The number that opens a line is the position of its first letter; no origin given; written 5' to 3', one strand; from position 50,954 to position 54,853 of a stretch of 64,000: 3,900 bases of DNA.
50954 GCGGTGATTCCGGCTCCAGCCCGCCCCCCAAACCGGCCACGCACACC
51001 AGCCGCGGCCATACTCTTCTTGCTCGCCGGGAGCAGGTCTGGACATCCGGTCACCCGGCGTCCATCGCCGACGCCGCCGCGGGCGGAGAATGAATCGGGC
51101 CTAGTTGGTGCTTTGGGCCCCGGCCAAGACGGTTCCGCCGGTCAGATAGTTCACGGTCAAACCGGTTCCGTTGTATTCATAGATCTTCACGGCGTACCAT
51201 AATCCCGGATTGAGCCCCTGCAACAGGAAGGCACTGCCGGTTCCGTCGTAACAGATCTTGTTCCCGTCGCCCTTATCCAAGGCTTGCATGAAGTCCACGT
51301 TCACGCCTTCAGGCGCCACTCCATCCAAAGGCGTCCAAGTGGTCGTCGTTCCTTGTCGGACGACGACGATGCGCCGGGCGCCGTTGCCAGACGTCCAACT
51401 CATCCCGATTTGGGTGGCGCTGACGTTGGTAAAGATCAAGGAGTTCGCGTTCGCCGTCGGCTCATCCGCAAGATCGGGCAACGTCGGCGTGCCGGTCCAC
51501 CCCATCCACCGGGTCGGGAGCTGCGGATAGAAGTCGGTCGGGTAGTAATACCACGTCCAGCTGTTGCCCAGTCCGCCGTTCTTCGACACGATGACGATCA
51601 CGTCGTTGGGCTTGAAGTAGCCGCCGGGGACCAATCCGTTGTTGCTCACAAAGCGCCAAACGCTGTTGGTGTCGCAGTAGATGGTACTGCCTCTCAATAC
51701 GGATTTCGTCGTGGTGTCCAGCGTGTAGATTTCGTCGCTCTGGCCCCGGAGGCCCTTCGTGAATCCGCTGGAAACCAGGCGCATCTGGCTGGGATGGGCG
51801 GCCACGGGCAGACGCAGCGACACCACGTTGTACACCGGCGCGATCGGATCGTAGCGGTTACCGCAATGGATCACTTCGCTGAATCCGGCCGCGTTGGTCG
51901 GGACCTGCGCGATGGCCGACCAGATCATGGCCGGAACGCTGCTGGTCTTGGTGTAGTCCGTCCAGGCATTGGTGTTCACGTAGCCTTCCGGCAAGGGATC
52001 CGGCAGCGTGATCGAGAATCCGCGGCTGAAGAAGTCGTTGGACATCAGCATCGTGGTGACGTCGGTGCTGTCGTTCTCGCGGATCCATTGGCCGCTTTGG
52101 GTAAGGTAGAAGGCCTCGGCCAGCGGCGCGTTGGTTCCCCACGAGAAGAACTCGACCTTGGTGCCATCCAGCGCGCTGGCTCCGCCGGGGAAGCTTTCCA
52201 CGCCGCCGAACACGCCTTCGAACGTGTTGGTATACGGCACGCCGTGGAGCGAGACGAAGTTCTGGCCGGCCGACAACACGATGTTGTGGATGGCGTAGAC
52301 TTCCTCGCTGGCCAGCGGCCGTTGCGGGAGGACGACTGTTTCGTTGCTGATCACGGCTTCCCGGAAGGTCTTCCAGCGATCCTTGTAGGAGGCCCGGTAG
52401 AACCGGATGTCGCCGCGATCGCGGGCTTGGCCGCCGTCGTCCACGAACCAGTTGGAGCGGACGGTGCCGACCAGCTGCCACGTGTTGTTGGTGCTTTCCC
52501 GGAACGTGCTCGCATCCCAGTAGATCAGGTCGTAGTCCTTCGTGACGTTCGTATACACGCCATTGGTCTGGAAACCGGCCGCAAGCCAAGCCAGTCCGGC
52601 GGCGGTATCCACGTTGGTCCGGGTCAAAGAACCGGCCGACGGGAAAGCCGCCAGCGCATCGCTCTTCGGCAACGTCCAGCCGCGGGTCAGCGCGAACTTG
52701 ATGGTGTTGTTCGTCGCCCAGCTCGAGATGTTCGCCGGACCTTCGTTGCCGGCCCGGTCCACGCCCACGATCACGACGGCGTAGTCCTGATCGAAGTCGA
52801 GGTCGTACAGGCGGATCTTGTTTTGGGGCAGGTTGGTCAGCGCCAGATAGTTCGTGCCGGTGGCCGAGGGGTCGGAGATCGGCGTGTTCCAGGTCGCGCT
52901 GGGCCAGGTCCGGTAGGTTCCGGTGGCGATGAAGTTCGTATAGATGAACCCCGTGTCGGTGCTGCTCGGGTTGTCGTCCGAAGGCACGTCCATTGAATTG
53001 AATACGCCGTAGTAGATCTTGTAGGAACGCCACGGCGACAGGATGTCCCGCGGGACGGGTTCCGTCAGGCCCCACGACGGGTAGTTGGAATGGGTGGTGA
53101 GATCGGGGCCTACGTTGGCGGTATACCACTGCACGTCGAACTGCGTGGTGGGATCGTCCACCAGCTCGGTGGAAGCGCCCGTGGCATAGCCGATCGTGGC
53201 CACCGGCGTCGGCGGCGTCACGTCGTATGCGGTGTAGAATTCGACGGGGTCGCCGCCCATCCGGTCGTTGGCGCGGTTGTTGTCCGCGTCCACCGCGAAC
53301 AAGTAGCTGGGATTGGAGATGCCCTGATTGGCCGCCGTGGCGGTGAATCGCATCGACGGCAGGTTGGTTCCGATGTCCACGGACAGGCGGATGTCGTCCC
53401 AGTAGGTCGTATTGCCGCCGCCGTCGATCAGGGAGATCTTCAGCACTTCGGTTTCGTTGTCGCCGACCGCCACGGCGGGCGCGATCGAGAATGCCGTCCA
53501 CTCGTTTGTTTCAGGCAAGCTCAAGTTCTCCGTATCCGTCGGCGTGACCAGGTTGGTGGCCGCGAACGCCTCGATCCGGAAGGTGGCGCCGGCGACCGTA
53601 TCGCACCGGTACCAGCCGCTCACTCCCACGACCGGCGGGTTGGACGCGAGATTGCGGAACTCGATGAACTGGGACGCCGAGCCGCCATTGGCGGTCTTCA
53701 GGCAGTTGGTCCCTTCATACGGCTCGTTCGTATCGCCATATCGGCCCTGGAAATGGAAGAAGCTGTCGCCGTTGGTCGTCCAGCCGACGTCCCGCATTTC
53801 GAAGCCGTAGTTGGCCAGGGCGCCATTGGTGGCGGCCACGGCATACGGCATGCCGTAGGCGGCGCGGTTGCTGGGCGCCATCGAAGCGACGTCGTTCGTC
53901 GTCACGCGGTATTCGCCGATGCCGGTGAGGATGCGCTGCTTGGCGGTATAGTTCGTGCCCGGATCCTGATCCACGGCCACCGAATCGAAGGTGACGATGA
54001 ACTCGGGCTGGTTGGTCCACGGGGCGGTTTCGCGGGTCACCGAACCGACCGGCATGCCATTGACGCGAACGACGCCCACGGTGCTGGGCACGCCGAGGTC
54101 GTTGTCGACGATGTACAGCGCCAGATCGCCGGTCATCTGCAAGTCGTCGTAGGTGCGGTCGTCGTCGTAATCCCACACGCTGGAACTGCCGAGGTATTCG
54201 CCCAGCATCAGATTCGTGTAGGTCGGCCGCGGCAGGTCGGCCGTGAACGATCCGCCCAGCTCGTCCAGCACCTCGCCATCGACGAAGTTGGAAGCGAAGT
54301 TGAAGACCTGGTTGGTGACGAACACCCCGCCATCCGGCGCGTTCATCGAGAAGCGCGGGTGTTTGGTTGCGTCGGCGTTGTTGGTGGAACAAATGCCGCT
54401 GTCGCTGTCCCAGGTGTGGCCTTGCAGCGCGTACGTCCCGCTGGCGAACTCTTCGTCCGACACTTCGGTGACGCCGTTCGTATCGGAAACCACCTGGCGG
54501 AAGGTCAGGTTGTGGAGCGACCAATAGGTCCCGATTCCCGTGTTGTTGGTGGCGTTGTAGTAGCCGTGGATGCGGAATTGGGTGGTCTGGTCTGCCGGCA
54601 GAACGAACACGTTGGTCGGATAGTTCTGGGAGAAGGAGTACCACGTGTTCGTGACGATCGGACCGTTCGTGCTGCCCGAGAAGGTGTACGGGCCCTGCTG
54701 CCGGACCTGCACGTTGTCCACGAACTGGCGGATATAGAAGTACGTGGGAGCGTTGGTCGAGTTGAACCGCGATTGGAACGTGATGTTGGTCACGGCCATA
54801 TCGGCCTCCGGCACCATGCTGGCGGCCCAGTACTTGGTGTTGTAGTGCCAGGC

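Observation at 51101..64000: Giant (>4.3k aa) modular surface protein with lamin-tail, ASH/choice-of-anchor-D and FN3 modules; no recognisable C-terminal sorting signal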

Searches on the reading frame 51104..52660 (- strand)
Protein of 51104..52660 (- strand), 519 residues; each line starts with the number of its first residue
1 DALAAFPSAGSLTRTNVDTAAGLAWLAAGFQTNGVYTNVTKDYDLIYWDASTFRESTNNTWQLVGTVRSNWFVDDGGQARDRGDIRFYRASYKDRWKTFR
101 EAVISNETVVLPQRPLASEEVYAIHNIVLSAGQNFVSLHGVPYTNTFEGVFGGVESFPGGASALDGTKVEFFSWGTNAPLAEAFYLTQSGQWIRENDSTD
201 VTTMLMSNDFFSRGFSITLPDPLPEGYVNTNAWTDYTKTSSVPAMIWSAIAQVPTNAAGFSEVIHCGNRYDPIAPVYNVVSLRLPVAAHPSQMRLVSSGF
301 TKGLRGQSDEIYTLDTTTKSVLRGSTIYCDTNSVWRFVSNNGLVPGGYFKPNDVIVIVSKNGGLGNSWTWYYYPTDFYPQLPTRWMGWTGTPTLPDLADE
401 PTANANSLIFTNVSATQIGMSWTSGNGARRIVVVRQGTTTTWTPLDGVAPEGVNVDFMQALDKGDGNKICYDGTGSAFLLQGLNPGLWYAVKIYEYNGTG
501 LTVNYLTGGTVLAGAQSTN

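Call 32: search_protein_families(library=pfam, proteins=[window:51104-52660:-], max_evalue=1)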
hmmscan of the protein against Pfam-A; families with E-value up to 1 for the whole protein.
window:51104-52660:- (519 aa): 2 families
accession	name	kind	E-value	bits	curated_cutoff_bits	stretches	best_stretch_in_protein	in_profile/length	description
PF00041.27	fn3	-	0.00017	22.2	25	1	407-500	5-73/84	Fibronectin type III domain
PF25059.1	FN3_DSCAM-DSCAML_C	-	0.058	14.2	39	1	476-507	45-76/89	DSCAM/DSCAML C-terminal Fn3-like domain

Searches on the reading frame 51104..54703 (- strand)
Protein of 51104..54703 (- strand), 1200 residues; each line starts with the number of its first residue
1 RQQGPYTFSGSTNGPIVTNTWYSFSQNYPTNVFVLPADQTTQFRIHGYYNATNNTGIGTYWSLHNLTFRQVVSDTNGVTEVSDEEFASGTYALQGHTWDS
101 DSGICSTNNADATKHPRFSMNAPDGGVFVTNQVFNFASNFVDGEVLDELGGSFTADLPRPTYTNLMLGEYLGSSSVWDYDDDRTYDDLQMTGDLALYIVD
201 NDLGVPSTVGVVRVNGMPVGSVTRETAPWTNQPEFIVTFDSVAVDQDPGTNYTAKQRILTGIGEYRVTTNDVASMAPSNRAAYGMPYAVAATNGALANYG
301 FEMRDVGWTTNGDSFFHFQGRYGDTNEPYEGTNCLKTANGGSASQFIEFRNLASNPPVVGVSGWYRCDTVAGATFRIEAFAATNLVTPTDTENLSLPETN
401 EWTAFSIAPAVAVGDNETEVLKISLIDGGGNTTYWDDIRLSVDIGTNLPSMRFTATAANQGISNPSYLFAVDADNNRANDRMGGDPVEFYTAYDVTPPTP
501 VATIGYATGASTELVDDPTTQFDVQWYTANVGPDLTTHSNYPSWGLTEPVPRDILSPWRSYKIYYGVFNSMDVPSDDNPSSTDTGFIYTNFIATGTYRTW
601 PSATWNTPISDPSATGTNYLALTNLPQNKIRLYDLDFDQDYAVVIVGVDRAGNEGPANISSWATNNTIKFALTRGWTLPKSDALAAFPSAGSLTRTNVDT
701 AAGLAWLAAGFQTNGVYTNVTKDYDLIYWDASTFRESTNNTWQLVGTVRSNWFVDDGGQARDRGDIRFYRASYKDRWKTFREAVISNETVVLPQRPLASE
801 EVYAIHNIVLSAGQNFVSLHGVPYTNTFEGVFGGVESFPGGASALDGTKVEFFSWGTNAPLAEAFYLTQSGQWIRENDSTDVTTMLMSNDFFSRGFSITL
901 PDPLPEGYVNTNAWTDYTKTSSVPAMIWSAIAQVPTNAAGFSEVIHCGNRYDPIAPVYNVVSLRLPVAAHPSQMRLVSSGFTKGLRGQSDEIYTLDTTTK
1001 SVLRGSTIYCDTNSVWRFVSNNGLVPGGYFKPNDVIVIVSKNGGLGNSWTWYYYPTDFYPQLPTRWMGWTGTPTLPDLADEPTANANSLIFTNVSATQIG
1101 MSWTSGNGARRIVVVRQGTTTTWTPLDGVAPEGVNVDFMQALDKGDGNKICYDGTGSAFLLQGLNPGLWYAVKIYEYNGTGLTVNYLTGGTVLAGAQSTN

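Call 25: find_homologous_proteins(query=window:51104-54703:-, max_evalue=0.00001)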
Query window:51104-54703:- (1200 aa): 26 proteins with E <= 0.00001 among 8000 candidates.
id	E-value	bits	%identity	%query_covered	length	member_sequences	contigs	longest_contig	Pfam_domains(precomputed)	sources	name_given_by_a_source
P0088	0.0e+0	1563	61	100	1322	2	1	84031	PF00041.28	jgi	jgi:hypothetical protein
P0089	0.0e+0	1505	60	100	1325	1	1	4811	-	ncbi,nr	ncbi:MAG: hypothetical protein EOL90_10545 [Spartobacteria bacterium]|nr:hypothetical protein [Spart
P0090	0.0e+0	1452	64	89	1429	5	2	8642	-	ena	-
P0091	0.0e+0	1298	62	81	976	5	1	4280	-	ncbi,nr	ncbi:MAG: hypothetical protein RBS84_09940, partial [Kiritimatiellia bacterium]|nr:hypothetical prot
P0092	0.0e+0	1278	57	87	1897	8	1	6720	PF00932.26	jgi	-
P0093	0.0e+0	1265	58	87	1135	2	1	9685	-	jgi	jgi:hypothetical protein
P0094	0.0e+0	1248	57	89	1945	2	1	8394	PF00932.26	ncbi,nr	ncbi:MAG TPA: hypothetical protein PLT37_10445 [Kiritimatiellia bacterium]|nr:hypothetical protein [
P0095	0.0e+0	1233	56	87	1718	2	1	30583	-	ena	-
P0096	0.0e+0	1225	56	88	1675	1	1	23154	-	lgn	-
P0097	0.0e+0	1225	56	86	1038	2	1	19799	-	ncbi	ncbi:MAG: hypothetical protein WBL24_00845, partial [Kiritimatiellia bacterium]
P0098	0.0e+0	1218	56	88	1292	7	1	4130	-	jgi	-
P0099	0.0e+0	1216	56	88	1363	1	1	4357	-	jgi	-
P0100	0.0e+0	1214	57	88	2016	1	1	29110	PF00932.26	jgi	-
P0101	0.0e+0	1191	58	55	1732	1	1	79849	PF02018.24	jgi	jgi:hypothetical protein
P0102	0.0e+0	1169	66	67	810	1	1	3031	PF00041.28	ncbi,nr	ncbi:MAG TPA: hypothetical protein P5204_12125, partial [Kiritimatiellia bacterium]|nr:hypothetical 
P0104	0.0e+0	1084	60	71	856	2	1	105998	-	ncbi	-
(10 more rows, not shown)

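Call 26: find_encoding_contigs(protein=P0088, flank=10000, max_places=2)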
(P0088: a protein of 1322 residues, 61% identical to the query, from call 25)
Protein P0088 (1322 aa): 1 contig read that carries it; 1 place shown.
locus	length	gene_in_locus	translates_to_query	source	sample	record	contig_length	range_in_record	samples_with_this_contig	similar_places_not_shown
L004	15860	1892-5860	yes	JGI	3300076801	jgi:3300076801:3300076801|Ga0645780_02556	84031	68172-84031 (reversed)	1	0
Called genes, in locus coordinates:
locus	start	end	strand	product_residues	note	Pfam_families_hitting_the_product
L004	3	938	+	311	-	?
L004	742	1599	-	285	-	-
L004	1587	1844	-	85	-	-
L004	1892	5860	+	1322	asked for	PF00041:fn3 (faint)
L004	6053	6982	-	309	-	PF00208:ELFV_dehydrog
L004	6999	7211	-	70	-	PF02812:ELFV_dehydrog_N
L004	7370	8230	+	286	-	PF01995:NRD1_2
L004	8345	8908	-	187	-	PF18955:DUF5698, PF10035:DUF2179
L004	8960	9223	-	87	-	-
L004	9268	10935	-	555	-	PF00485:PRK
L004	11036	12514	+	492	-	-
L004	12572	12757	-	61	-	-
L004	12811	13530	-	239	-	PF00800:PDT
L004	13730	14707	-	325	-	PF18152:DAHP_snth_FXD, PF00793:DAHP_synth_1, PF03102:NeuB (weak)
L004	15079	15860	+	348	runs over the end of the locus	-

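Call 27: find_encoding_contigs(protein=P0104, flank=10000, max_places=2)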
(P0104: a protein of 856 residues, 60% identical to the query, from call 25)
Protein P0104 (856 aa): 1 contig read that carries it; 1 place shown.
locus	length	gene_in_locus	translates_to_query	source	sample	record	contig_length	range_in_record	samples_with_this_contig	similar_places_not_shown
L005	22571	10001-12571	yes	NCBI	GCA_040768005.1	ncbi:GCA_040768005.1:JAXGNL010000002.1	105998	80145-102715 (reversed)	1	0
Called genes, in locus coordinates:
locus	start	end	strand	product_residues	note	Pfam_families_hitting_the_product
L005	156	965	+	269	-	-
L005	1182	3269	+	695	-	-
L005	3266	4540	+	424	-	PF00932:LTD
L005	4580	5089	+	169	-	-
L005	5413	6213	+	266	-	-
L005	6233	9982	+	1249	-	PF00932:LTD (weak)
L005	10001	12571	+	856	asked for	-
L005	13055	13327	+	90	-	PF01541:GIY-YIG, PF10544:T5orf172 (weak)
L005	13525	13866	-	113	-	-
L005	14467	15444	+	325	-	-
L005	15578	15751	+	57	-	-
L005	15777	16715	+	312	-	-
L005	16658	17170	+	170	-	-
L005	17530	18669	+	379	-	-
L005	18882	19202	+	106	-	-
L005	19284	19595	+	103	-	-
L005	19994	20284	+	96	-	-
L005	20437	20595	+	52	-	-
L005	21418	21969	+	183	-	-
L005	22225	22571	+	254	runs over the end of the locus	-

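Call 28: find_encoding_contigs(protein=P0101, flank=10000, max_places=2)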
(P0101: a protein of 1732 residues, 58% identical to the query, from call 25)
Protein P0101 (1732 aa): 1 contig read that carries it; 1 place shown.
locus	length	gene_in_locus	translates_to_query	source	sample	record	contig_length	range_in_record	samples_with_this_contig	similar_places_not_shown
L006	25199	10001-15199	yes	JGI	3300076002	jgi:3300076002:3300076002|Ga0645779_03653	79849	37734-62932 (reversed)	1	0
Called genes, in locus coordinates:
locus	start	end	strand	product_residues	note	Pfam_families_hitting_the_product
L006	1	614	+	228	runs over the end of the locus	-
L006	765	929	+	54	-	-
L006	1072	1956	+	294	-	-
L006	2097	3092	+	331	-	-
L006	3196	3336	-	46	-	-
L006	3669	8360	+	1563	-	PF00932:LTD, PF15780:ASH (weak), PF22073:Cep192_D4 (weak), PF22544:HYDIN_VesB_CFA65-like_Ig (weak)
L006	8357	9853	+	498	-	-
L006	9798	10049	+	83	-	-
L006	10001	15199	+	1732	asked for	PF02018:CBM_4_9 (faint)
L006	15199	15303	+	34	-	-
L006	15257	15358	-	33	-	-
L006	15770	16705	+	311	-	-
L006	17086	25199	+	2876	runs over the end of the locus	PF12951:PATR, PF00041:fn3 (faint), PF10179:NDNF (faint), PF16655:PhoD_N (faint), PF16656:Pur_ac_phosph_N (weak), PF12951:PATR (weak)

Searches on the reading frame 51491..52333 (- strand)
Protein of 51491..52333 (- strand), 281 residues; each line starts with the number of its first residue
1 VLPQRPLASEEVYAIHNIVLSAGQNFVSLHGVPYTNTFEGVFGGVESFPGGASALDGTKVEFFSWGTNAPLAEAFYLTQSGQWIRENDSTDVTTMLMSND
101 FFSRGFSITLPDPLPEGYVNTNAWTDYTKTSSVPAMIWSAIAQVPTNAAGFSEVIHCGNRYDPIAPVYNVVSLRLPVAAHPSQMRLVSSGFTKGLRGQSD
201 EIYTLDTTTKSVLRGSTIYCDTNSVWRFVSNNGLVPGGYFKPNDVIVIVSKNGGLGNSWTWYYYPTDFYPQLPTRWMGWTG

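Call 67: search_protein_representatives(protein=window:51491-52333:-)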
Query: 281 residues. Proteins with E-value up to 0.001 (for the whole library): 137; up to 1e-10: 100; up to 1e-30: 57. The best 137 are listed.
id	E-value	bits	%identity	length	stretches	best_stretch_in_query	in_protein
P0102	2.3e-113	394.7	67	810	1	1-280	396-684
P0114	2.2e-108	378.3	66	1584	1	1-278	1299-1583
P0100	1.3e-102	359.3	68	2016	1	2-279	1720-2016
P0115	3.6e-101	354.6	65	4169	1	4-278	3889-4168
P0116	5.0e-101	354.1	65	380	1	1-279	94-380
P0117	4.2e-97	341.3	63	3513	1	4-277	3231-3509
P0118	1.1e-96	339.8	62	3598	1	3-277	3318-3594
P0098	8.1e-96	337.1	63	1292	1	1-278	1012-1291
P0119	9.8e-94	330.2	62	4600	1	4-278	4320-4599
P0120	1.3e-92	326.6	59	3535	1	2-278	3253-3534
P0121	4.0e-92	324.9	60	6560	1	1-279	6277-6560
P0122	2.3e-91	322.4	61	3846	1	4-278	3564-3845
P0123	5.9e-91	321.1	60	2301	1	4-277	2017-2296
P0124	1.5e-87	309.9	58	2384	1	2-278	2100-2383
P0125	1.3e-81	290.5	57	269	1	15-278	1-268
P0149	5.9e-47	176.7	47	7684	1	4-278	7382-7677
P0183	4.7e-16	75.3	66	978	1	2-68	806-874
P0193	5.9e-14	68.4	35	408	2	167-261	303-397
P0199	9.9e-13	64.3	35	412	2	169-263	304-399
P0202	5.5e-12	61.9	36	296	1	7-276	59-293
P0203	1.2e-11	60.8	33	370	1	7-260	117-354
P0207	3.5e-11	59.3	37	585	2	167-264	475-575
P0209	1.7e-10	57.0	36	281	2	167-261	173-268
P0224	3.3e-08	49.5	33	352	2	167-259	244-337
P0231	6.2e-07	45.3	32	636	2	169-262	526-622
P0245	8.1e-04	35.1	31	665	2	170-265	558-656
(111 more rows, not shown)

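Call 75: find_encoding_contigs(protein=P0183, flank=8000, max_places=2)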
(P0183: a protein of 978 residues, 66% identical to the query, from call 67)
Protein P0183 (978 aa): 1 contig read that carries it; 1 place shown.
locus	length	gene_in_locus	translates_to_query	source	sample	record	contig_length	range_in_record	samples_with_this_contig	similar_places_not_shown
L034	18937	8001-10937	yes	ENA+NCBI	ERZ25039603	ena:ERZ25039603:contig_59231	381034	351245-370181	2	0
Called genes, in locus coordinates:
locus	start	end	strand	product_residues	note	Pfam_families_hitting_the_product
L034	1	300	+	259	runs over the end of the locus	PF00041:fn3 (faint), PF16656:Pur_ac_phosph_N (faint)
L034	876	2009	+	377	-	-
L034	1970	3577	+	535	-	-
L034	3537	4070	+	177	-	-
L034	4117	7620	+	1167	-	-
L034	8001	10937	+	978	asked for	-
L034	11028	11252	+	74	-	-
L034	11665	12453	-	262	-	-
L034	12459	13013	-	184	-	PF01227:GTP_cyclohydroI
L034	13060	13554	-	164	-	PF03190:Thioredox_DsbH, PF13899:Thioredoxin_7, PF00085:Thioredoxin (faint), PF13098:Thioredoxin_2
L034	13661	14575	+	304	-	PF03279:Lip_A_acyltrans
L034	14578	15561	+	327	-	PF03279:Lip_A_acyltrans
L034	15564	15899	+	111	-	PF03819:MazG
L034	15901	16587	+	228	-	PF00702:Hydrolase, PF12710:HAD, PF13419:HAD_2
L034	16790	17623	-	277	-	-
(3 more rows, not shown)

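Call 94: list_cluster_members(proteins=[P0193, P0199, P0209, P0224, P0203, P0202, P0207, P0231, P0245, P0149])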
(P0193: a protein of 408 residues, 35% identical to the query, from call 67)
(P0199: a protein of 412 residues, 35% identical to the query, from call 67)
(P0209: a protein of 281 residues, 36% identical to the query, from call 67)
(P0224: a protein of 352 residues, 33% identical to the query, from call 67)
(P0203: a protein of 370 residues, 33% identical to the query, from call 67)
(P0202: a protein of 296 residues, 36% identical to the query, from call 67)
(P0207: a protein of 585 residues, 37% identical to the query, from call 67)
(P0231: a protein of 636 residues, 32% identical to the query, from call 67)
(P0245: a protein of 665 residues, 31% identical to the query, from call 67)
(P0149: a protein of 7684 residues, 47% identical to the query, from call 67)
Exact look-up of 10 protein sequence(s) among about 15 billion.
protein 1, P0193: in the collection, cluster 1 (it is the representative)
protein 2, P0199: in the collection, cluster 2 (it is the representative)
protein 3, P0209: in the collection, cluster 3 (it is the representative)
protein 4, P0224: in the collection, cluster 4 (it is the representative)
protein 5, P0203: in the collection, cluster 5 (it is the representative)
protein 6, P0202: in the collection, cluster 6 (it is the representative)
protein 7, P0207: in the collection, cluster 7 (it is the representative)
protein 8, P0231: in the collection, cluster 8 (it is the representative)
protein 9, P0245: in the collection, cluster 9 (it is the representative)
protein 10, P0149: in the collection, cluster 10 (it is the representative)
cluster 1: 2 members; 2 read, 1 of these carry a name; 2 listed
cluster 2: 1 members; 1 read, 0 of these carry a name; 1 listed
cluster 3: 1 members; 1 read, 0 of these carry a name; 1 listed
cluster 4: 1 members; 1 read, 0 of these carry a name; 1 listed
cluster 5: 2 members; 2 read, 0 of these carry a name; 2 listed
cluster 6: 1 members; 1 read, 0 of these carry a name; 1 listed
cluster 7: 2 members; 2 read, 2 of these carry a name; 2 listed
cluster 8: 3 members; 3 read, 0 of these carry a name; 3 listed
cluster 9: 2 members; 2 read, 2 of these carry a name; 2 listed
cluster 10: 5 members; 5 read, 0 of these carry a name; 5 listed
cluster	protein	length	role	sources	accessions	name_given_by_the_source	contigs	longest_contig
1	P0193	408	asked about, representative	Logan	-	-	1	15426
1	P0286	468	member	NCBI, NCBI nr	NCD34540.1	MAG: hypothetical protein EOL87_14135 [Spartobacteria bacterium] | hypothetical protein [Spartobacteria bacterium]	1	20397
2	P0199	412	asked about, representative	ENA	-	-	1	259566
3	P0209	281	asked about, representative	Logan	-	-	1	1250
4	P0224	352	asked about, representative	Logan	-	-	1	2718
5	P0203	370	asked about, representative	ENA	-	-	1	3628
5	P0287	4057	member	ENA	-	-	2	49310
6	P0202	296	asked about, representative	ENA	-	-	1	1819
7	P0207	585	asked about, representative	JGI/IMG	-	uncharacterized repeat protein (TIGR01451 family)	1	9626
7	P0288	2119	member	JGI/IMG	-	uncharacterized repeat protein (TIGR01451 family)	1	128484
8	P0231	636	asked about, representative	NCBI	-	-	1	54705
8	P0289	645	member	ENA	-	-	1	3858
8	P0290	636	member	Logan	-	-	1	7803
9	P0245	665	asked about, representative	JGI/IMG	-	hypothetical protein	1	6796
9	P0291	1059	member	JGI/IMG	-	hypothetical protein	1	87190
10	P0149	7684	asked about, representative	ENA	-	-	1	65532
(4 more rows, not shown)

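Call 98: search_protein_families(library=ncbifam, proteins=[P0231, P0199], max_evalue=0.1)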
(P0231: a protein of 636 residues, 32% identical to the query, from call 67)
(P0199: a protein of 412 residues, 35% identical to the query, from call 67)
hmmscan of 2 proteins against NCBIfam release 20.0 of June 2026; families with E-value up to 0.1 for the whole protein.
P0231 (636 aa): 1 family
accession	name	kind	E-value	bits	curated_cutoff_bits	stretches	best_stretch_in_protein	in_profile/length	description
NF051851.1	AtpSerPepEprS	equivalog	2.3e-06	26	1700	1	130-251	449-569/988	autotransporter serine peptidase EprS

P0199 (412 aa): 0 families
